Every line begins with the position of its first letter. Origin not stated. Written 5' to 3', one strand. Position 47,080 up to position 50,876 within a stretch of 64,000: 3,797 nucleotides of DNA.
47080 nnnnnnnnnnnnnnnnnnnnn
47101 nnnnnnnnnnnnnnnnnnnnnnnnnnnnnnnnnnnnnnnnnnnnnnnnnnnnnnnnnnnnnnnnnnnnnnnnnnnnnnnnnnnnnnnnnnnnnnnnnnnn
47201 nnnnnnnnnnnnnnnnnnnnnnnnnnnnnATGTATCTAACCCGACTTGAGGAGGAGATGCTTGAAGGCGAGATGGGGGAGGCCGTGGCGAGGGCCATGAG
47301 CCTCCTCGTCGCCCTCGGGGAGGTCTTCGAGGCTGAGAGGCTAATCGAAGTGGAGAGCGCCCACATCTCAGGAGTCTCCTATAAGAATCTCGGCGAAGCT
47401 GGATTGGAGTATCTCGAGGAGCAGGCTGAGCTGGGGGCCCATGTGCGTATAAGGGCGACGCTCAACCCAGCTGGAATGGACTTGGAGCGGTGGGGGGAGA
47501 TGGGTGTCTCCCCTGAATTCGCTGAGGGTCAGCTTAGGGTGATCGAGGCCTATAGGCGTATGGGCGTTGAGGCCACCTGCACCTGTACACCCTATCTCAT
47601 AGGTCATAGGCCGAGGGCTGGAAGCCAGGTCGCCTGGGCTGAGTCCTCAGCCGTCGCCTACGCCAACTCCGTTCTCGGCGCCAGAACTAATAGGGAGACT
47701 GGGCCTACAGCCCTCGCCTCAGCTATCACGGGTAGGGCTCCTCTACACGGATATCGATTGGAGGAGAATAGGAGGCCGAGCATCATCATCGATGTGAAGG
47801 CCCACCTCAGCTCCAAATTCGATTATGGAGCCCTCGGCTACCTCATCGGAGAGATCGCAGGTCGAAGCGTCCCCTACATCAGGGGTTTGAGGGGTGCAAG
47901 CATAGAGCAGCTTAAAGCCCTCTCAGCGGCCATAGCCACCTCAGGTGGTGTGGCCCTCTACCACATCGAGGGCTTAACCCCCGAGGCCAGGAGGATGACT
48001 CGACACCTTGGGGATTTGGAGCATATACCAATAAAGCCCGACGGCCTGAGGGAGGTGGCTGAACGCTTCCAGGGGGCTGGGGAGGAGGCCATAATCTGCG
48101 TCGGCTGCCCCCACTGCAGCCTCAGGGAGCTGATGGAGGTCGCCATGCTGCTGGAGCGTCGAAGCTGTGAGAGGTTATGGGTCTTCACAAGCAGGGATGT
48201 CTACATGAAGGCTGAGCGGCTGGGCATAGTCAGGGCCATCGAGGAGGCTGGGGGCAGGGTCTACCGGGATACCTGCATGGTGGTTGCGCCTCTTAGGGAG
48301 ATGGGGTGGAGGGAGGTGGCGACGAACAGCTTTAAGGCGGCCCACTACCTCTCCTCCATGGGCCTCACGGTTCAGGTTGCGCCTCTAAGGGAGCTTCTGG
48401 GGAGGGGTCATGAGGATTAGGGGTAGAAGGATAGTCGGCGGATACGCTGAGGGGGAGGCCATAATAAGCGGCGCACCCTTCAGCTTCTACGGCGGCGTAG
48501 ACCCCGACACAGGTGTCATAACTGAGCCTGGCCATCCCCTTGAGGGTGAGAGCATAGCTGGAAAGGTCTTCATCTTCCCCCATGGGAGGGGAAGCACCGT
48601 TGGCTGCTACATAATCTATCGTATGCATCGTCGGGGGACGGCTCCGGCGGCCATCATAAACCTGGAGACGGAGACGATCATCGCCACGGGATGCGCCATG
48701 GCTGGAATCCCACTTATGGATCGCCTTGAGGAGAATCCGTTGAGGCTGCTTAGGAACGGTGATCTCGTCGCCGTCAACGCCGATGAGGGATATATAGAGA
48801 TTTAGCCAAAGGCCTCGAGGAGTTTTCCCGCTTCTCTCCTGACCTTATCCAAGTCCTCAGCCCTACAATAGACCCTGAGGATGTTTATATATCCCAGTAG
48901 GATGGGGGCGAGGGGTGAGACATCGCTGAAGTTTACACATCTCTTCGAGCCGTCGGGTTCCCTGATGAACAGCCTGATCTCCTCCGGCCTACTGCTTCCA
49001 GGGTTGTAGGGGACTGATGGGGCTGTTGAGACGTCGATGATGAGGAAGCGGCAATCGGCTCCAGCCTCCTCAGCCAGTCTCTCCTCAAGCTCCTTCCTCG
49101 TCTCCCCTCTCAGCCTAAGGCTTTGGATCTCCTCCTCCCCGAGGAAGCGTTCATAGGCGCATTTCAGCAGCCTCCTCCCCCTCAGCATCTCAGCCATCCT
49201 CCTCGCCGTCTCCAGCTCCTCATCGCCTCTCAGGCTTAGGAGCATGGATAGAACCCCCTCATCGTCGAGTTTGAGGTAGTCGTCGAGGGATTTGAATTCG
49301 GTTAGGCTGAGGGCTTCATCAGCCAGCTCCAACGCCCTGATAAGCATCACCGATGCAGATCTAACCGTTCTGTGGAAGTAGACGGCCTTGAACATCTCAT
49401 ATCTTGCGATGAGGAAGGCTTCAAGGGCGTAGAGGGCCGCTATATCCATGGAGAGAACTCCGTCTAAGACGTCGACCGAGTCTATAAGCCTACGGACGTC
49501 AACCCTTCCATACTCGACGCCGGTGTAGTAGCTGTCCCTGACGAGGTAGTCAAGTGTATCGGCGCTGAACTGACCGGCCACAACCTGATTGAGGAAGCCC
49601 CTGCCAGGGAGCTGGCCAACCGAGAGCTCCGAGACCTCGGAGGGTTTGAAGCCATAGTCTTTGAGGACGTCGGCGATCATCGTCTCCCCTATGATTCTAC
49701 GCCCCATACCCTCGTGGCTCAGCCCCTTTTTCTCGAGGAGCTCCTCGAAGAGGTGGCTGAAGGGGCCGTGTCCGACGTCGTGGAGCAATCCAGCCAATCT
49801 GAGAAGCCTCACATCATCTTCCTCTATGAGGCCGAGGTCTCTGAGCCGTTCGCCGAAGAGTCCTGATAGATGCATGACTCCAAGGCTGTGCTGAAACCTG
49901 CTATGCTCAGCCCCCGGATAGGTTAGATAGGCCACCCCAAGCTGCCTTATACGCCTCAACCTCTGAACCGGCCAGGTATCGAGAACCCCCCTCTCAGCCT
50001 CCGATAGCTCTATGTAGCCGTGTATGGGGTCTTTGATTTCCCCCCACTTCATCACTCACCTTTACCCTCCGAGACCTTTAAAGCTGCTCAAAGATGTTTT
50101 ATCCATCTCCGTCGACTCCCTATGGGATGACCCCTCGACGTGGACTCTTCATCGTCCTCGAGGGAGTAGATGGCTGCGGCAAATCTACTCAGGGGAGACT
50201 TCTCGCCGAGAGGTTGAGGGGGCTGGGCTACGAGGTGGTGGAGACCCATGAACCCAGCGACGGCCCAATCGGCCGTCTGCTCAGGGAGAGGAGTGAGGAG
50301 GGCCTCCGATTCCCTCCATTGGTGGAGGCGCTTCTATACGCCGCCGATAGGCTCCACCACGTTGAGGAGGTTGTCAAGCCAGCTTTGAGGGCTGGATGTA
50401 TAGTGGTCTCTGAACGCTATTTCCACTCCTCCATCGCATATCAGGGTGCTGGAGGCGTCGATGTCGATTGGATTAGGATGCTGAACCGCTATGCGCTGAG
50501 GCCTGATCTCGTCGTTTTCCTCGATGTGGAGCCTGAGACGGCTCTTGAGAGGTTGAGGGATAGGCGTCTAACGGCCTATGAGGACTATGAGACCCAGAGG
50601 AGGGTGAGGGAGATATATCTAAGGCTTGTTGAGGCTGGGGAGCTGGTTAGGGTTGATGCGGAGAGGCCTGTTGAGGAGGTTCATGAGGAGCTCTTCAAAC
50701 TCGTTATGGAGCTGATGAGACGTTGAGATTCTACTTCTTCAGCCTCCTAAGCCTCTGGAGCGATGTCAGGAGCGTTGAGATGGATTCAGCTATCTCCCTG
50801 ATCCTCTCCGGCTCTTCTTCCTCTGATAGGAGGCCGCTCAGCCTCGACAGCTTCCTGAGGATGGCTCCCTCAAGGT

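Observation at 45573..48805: Operon for the archaeal-type mevalonate pathway: UbiD-like decarboxylase with AcnX large and small subunits, preceded by an unassigned 108-aa gene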

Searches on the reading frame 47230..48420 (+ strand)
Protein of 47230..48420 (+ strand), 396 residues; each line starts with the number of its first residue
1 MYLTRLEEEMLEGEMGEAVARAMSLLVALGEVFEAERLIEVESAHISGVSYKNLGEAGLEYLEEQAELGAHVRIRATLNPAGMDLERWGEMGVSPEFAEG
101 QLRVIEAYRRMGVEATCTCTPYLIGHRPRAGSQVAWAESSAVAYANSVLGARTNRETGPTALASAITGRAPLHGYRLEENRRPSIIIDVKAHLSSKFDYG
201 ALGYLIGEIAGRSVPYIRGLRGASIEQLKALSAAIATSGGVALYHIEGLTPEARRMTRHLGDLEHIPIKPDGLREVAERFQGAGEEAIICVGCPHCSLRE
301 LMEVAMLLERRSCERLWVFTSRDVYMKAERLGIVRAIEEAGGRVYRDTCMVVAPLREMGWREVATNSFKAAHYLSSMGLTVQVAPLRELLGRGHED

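Call 3: search_protein_families(library=pfam, proteins=[window:47230-48420:+], max_evalue=0.01)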
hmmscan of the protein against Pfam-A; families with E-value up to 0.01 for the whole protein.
window:47230-48420:+ (396 aa): 1 family
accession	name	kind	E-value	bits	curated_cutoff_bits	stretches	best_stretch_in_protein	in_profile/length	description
PF04412.18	AcnX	-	2.1e-154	514.5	31.5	1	1-389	1-398/400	Aconitase X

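Call 4: search_protein_families(library=ncbifam, proteins=[window:47230-48420:+], max_evalue=0.01)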
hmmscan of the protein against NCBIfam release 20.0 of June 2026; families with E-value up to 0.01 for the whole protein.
window:47230-48420:+ (396 aa): 2 families
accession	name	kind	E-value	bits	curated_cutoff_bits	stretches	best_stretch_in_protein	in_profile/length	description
NF051439.1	C3LHypDHLhpIPSEAE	equivalog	8e-88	295.2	700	1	3-377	146-526/555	cis-3-hydroxy-L-proline dehydratase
NF005558.0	PRK07229.1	equivalog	0.0044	15.6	612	1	265-350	270-358/647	aconitate hydratase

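Call 35: search_solved_structures(query=window:47230-48417:+, max_evalue=0.00001, show_alignments=2)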
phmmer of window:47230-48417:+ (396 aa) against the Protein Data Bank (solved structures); distinct sequences matched with E-value up to 0.00001: 4.
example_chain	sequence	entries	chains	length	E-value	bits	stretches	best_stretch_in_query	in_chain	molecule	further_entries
7cnr_A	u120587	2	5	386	1e-102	347.6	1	1-390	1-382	DUF521 domain-containing protein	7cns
7d2r_A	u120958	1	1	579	1.2e-63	219.1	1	4-377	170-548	cis-3-hydroxy-L-proline dehydratase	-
7cnq_A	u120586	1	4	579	4.3e-62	213.9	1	4-377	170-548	cis-3-hydroxy-L-proline dehydratase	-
7cnp_A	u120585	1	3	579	4.3e-62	213.9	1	4-377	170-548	cis-3-hydroxy-L-proline dehydratase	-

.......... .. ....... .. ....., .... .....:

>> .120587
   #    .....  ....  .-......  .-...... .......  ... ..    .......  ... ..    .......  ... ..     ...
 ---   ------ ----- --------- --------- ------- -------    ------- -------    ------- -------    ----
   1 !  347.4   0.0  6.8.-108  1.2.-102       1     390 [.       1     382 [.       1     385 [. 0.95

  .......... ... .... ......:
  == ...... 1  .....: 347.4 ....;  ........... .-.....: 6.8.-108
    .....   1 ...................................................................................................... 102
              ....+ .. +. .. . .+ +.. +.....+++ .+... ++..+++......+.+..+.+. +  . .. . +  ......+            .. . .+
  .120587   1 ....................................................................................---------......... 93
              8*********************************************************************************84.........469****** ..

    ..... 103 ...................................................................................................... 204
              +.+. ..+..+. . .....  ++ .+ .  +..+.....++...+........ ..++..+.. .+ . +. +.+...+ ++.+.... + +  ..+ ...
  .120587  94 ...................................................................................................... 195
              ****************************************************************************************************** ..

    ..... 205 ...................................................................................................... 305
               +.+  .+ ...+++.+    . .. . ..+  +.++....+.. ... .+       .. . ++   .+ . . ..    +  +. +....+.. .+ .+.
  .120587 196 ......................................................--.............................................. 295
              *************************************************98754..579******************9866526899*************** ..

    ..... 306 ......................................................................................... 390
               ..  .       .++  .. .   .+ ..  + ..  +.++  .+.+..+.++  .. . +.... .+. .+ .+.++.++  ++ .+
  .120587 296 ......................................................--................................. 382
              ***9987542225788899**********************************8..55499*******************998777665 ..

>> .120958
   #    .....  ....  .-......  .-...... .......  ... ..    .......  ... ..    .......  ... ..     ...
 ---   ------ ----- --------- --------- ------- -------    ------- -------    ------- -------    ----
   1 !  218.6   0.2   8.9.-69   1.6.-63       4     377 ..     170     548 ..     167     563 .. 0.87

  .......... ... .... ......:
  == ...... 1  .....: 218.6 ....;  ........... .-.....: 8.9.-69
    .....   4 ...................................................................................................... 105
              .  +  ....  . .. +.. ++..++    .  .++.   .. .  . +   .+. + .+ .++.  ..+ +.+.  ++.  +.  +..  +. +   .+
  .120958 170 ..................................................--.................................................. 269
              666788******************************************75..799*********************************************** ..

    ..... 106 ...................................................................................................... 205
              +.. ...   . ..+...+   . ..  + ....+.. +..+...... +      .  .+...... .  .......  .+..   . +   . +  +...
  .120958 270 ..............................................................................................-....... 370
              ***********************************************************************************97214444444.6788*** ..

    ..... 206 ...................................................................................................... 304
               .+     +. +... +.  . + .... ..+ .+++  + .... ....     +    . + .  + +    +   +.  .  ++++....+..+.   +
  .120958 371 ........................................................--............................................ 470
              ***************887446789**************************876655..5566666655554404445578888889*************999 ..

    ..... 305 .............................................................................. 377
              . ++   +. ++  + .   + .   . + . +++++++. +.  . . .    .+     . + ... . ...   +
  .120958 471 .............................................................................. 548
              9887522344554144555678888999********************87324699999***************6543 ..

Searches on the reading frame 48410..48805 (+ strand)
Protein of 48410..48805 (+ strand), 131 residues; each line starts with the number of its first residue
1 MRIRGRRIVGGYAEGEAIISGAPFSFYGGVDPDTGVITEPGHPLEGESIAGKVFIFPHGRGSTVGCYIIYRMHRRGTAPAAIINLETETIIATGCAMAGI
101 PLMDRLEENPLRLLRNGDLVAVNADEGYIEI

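Call 3: search_protein_families(library=pfam, proteins=[window:48410-48805:+], max_evalue=0.01)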
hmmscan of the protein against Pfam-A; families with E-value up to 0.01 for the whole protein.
window:48410-48805:+ (131 aa): 1 family
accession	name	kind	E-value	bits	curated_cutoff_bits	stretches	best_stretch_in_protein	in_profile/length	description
PF01989.23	AcnX_swivel_put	-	3e-34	117.1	27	1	24-103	1-80/80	Aconitase X swivel domain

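Call 4: search_protein_families(library=ncbifam, proteins=[window:48410-48805:+], max_evalue=0.01)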
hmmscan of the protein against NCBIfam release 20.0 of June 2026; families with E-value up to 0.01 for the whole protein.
window:48410-48805:+ (131 aa): 2 families
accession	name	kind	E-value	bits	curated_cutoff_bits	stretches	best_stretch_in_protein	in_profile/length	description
NF003046.0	PRK03955.1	equivalog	2.3e-49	166.7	163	1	1-131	2-129/132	DUF126 domain-containing protein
NF051439.1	C3LHypDHLhpIPSEAE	equivalog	5e-21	74.7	700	1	7-99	2-94/555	cis-3-hydroxy-L-proline dehydratase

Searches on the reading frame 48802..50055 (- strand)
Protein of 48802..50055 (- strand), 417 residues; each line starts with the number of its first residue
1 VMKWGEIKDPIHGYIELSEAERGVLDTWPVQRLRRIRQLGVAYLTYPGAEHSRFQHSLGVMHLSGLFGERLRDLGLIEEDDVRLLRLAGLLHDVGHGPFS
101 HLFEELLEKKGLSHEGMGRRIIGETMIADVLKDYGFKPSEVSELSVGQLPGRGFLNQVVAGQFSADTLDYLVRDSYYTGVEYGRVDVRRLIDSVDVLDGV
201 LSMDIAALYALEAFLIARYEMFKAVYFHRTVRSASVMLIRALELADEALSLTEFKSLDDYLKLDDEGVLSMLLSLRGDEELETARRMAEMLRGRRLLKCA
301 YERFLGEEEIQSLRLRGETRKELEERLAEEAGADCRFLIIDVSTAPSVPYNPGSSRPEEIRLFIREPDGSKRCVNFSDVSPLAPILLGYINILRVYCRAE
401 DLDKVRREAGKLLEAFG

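Call 3: search_protein_families(library=pfam, proteins=[window:48802-50055:-], max_evalue=0.01)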
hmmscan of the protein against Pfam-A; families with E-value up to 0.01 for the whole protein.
window:48802-50055:- (417 aa): 2 families
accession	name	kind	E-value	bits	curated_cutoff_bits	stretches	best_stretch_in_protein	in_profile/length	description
PF19276.4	HD_assoc_2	-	1.3e-21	77.6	23.1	1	185-413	1-211/222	HD associated region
PF01966.28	HD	-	1.3e-14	54.9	22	1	53-142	1-79/116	HD domain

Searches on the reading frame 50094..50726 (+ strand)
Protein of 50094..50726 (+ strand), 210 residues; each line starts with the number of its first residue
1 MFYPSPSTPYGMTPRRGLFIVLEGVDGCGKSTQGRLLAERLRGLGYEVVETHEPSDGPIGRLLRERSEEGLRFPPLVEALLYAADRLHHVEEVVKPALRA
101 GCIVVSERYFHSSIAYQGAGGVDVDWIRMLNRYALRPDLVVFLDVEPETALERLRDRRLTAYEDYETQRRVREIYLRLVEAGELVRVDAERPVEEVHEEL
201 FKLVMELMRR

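Call 3: search_protein_families(library=pfam, proteins=[window:50094-50726:+], max_evalue=0.01)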
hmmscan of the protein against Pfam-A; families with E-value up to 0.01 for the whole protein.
window:50094-50726:+ (210 aa): 9 families
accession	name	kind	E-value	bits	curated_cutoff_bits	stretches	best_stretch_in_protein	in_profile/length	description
PF02223.23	Thymidylate_kin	-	3.3e-53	180.6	27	1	22-199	1-184/185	Thymidylate kinase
PF13238.12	AAA_18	-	1.1e-08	36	29.4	1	20-165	1-119/128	AAA domain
PF13521.12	AAA_28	-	1.6e-06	28.8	27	1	20-177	2-148/164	AAA domain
PF13207.12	AAA_17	-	9.1e-06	26.4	27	0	24-51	2-26/136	AAA domain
PF01712.25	dNK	-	2.1e-05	24.8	27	0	126-161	112-147/203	Deoxynucleoside kinase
PF01202.28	SKI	-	0.0001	22.9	22.1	0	27-42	2-17/159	Shikimate kinase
PF13671.12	AAA_33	-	0.00016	22.5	27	1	20-173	2-134/143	AAA domain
PF18748.7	HMUDK_HMUD1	-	0.0055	16.7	27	0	124-168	115-156/196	5-hmdU DNA kinase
PF20720.3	nSTAND3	-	0.0085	16.2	27.2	0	19-56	19-56/155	Novel STAND NTPase 3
